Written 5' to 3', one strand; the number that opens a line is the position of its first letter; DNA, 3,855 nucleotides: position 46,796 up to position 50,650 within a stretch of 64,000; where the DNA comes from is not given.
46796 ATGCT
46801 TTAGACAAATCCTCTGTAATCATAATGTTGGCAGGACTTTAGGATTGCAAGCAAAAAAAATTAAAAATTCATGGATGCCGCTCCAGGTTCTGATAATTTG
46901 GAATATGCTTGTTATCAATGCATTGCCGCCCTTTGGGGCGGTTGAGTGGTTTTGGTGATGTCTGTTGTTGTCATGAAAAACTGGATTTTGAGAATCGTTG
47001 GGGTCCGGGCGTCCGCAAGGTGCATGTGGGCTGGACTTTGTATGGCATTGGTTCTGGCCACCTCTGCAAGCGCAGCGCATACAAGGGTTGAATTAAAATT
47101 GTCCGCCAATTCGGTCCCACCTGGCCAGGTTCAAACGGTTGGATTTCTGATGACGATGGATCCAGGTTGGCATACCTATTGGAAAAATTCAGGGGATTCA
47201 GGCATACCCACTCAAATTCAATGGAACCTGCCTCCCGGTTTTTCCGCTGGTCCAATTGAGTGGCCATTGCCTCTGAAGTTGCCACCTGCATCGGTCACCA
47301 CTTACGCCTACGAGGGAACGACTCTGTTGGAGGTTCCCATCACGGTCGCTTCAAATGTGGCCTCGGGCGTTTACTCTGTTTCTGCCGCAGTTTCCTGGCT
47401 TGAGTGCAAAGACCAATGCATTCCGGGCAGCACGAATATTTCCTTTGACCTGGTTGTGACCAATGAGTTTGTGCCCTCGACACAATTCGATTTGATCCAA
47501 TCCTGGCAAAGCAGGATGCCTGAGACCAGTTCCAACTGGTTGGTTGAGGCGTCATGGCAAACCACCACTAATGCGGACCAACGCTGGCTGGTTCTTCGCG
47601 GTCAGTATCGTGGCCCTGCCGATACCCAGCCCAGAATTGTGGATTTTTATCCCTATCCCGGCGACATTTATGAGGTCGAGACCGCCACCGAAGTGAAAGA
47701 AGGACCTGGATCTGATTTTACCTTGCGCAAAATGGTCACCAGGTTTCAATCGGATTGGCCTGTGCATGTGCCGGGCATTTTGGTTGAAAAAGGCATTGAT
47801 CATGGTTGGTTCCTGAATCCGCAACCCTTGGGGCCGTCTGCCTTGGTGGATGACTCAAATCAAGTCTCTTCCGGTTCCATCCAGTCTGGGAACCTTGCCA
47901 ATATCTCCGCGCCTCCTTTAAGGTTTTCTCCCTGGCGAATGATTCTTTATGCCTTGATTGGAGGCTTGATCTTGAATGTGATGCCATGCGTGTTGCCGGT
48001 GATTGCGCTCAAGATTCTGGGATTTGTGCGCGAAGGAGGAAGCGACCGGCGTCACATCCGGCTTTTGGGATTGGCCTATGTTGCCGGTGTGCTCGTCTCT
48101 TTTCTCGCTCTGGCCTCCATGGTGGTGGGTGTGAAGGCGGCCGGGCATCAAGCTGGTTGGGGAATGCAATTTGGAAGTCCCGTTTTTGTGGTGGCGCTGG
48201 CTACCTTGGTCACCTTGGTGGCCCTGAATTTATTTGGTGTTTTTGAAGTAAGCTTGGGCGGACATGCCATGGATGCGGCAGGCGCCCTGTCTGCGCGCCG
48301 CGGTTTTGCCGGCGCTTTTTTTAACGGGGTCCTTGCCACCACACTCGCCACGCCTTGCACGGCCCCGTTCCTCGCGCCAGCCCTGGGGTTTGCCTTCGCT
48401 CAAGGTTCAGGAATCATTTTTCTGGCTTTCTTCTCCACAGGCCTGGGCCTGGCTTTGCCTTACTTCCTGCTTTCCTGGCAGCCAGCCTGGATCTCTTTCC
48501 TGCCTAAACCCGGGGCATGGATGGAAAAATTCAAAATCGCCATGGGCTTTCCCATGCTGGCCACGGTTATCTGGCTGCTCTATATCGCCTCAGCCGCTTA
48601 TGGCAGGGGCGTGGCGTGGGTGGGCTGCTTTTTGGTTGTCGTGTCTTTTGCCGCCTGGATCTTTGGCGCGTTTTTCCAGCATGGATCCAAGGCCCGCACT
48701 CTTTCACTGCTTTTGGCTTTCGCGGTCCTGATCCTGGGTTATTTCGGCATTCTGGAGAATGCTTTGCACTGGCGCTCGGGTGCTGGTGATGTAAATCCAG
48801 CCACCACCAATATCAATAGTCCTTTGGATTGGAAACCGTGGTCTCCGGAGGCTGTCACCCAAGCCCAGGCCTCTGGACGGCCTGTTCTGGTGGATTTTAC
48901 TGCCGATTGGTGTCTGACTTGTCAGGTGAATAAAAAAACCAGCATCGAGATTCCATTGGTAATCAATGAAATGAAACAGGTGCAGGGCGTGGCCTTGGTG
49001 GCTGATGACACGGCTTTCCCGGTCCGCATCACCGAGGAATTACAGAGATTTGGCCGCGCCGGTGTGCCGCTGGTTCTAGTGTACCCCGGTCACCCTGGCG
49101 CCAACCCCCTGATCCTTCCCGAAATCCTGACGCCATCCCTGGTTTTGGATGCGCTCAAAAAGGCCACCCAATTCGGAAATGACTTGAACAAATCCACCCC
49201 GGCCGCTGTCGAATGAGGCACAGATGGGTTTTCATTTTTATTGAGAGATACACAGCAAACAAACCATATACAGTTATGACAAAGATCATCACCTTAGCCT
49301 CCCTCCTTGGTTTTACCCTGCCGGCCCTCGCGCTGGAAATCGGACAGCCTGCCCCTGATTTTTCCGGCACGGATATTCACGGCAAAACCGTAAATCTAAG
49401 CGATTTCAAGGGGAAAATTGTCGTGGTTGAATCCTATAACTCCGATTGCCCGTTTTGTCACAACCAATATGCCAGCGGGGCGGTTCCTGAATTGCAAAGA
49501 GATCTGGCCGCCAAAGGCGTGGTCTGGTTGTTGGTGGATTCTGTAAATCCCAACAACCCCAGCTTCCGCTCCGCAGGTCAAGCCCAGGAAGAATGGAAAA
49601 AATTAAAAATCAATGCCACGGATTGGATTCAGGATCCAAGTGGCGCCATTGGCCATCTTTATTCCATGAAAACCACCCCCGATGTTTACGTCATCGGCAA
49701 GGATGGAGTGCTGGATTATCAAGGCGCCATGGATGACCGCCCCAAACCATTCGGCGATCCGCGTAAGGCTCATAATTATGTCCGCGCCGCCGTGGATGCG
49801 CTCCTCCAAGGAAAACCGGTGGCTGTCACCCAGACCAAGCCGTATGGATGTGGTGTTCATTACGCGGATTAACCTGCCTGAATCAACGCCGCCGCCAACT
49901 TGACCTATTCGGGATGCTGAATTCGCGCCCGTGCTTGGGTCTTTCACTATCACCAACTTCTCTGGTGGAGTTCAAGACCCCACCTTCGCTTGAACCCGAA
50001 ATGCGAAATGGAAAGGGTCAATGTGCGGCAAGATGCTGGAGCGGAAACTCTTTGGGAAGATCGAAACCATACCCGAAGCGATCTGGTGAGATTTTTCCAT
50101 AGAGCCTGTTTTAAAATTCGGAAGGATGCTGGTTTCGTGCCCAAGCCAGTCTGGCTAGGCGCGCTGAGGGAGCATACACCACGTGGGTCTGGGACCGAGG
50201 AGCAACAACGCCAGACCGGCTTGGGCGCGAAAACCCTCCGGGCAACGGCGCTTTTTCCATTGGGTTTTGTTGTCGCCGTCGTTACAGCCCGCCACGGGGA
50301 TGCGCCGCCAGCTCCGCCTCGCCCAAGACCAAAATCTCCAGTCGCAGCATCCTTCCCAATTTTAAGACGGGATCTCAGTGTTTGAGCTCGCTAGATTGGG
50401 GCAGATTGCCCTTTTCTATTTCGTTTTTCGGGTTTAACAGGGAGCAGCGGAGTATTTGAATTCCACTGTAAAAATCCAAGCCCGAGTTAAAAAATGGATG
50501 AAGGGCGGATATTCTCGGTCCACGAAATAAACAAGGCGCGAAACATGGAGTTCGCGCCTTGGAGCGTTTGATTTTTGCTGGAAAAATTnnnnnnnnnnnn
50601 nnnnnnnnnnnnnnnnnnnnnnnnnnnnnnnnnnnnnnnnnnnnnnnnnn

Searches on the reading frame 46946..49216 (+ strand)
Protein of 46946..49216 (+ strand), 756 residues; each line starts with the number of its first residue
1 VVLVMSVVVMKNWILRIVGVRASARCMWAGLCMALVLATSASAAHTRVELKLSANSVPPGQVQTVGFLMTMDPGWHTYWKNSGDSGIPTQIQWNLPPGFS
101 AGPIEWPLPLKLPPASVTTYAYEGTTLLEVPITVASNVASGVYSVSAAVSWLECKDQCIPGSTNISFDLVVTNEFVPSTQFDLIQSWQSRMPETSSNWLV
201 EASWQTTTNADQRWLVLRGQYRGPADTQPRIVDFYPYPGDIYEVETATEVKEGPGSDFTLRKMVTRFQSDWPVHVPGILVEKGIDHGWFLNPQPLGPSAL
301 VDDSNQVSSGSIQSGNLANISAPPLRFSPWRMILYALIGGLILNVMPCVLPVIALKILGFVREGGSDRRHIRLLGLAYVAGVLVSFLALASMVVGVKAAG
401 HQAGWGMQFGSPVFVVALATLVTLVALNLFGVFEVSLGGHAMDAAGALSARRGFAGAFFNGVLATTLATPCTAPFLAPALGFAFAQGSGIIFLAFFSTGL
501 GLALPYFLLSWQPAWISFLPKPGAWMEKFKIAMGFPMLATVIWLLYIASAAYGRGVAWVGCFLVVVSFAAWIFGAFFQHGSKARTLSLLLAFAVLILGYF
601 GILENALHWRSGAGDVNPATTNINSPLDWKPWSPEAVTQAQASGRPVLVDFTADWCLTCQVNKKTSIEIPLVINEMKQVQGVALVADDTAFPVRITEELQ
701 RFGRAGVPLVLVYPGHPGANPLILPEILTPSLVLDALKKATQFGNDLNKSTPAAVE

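Call 22: search_protein_families(library=pfam, proteins=[window:46946-49216:+])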
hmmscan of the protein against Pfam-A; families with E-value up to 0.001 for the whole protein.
window:46946-49216:+ (756 aa): 4 families
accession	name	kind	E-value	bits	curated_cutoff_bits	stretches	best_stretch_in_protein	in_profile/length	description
PF02683.22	DsbD_TM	-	1.2e-20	74.2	27.1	1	331-545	3-215/219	Cytochrome C biogenesis protein transmembrane domain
PF11412.14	DsbD_N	-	2.8e-14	53.6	25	1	56-165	14-114/119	Thiol:disulfide interchange protein DsbD, N-terminal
PF13899.12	Thioredoxin_7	-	1.7e-13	50.9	27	1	628-714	1-82/83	Thioredoxin-like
PF03190.21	Thioredox_DsbH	-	1.2e-06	29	27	1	623-673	16-66/163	Protein of unknown function, DUF255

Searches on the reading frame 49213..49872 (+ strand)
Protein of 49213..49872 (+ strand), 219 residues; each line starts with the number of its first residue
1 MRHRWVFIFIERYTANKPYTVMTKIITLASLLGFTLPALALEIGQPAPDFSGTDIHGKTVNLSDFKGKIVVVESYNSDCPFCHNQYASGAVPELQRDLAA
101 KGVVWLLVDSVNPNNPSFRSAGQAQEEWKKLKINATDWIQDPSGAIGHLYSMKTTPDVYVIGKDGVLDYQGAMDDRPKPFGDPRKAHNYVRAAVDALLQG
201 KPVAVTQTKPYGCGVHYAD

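Call 22: search_protein_families(library=pfam, proteins=[window:49213-49872:+])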
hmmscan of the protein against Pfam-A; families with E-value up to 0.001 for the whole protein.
window:49213-49872:+ (219 aa): 3 families
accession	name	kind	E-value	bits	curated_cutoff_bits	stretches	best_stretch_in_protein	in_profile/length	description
PF00578.27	AhpC-TSA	-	1.8e-16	60.6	26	1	43-169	1-123/124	AhpC/TSA family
PF08534.16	Redoxin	-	1.7e-15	57.6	26.6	1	44-177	3-138/148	Redoxin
PF00255.25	GSHPx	-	0.00054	19.9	27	1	49-105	3-56/108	Glutathione peroxidase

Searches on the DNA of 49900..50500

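Call 27: search_rna_families(source=window, start=49900, end=50500, threshold=evalue, max_evalue=1)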
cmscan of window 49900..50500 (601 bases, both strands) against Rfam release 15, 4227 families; matches with E-value up to 1: 2.
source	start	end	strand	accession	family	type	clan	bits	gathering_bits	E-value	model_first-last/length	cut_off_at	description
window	50130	50236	+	RF04002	MIR6143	Gene; miRNA;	-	23.1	75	0.06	1-89/89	no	MIR6143 microRNA precursor family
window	50130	50236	-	RF04002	MIR6143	Gene; miRNA;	-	22.5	75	0.089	1-89/89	no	MIR6143 microRNA precursor family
